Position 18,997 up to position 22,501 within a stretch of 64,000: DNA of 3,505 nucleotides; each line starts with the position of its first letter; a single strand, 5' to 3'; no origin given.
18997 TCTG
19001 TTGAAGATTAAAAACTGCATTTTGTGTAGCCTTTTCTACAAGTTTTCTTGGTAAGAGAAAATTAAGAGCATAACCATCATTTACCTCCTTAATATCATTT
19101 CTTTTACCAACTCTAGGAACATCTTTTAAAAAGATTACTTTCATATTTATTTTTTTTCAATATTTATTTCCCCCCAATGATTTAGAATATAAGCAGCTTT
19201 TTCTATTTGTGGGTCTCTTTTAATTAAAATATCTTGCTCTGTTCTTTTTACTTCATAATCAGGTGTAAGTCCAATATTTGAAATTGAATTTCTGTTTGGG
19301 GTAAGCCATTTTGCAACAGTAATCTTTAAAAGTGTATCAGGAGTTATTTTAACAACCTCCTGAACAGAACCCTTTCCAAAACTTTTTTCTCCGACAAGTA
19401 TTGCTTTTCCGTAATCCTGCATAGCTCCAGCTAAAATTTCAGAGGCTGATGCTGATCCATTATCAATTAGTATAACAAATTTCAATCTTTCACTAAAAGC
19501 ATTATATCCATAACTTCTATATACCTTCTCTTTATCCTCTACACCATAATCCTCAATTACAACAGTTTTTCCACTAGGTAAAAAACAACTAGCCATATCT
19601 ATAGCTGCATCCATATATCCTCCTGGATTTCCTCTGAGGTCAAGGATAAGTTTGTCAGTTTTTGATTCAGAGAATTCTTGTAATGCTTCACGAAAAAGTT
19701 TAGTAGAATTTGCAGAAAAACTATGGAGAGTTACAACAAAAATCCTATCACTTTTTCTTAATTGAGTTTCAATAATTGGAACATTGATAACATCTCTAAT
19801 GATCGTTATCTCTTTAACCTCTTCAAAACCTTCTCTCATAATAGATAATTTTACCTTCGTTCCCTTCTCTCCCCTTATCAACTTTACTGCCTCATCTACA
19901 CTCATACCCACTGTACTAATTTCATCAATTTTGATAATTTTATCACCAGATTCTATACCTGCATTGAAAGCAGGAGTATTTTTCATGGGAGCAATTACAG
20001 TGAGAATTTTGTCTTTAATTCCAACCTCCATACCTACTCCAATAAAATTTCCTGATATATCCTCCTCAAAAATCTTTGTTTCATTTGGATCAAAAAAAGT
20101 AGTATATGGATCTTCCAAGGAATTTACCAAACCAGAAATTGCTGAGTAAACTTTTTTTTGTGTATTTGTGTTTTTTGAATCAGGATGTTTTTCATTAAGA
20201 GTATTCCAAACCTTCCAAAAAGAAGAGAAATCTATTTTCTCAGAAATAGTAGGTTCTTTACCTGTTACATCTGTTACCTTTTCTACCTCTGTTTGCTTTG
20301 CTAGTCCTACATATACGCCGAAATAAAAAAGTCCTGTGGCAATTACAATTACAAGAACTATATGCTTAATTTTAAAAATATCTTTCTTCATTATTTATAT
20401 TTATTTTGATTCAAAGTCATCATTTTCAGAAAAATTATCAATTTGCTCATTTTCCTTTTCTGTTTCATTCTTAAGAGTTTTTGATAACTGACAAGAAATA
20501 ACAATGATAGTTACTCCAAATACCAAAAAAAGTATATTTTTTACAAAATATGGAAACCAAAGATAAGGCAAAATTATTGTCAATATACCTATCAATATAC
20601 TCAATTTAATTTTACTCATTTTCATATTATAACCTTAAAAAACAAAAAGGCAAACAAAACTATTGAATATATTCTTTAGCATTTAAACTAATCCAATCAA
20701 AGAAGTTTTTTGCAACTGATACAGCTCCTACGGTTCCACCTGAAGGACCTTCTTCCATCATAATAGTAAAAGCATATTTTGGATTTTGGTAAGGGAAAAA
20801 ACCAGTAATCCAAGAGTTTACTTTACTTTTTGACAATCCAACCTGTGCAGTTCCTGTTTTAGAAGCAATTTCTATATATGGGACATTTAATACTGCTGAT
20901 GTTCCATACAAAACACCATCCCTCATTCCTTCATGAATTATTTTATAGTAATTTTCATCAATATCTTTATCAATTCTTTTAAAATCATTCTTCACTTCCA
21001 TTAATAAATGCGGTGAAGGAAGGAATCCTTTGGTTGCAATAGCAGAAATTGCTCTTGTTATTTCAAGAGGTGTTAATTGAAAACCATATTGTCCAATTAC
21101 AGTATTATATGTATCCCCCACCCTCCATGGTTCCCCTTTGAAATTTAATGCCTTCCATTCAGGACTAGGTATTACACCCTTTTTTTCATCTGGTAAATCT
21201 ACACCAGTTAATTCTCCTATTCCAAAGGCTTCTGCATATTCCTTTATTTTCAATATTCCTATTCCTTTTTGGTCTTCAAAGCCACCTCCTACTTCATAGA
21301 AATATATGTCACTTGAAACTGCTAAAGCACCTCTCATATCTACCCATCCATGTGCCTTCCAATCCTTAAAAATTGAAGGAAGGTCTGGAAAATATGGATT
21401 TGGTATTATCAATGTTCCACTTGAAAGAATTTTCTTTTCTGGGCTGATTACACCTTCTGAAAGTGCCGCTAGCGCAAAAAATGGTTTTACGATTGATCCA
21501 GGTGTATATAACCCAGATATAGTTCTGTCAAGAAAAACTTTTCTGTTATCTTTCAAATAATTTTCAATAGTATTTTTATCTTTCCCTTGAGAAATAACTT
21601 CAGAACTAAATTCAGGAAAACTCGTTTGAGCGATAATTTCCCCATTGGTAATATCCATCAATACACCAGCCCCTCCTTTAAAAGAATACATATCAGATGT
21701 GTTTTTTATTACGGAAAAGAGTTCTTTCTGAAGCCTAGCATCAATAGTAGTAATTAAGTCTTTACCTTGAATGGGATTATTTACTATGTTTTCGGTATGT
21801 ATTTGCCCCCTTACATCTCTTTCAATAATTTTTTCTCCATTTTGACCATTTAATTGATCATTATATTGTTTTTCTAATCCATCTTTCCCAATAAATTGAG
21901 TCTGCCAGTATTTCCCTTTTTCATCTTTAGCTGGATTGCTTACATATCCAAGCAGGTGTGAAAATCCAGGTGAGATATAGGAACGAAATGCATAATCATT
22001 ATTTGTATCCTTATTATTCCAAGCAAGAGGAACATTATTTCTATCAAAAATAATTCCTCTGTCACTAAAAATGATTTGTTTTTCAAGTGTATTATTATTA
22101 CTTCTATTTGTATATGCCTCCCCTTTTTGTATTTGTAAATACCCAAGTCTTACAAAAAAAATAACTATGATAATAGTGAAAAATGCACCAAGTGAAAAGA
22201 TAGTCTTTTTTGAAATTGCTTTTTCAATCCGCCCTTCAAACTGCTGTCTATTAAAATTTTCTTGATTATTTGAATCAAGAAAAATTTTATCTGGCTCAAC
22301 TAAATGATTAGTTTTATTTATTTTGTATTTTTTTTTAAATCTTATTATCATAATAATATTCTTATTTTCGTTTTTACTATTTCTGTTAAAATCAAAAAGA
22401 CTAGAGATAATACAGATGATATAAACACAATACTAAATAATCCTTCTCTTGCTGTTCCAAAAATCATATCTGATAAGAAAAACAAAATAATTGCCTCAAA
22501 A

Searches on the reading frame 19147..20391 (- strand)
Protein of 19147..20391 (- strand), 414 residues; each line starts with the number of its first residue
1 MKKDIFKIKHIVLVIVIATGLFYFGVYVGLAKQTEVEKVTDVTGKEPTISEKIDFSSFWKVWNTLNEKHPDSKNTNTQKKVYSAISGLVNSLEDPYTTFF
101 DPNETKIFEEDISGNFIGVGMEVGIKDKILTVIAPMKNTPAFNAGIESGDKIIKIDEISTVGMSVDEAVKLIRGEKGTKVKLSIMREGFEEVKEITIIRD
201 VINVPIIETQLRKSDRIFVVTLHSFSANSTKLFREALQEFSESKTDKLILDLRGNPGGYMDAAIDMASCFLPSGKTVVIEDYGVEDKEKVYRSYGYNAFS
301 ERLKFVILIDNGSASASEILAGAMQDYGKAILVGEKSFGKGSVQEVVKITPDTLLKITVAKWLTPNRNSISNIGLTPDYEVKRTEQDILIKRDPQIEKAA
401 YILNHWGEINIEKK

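Call 46: search_protein_families(library=pfam, proteins=[window:19147-20391:-], max_evalue=0.00001)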
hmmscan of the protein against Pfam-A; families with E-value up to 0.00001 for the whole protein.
window:19147-20391:- (414 aa): 4 families
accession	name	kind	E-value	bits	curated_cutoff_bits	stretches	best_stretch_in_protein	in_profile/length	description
PF03572.23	Peptidase_S41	-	2.7e-49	167.4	24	1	218-381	3-165/165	Peptidase family S41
PF00595.29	PDZ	-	6.1e-10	39.8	23.2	1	113-185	8-81/81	PDZ domain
PF17820.7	PDZ_6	-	3.7e-09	36.6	27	1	132-184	2-52/54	PDZ domain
PF13180.12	PDZ_2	-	6.1e-09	36.5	27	1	117-191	3-74/80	PDZ domain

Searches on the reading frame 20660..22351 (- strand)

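Call 46: search_protein_families(library=pfam, proteins=[window:20660-22351:-], max_evalue=0.00001)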
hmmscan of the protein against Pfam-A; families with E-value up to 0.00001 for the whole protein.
window:20660-22351:- (563 aa): 2 families
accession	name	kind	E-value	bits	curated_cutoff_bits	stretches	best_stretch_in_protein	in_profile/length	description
PF00905.27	Transpeptidase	-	8.7e-48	163.5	22.1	1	227-542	1-290/299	Penicillin binding protein transpeptidase domain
PF03717.20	PBP_dimer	-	1.4e-16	61.9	24.4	1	122-187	107-178/180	Penicillin-binding Protein dimerisation domain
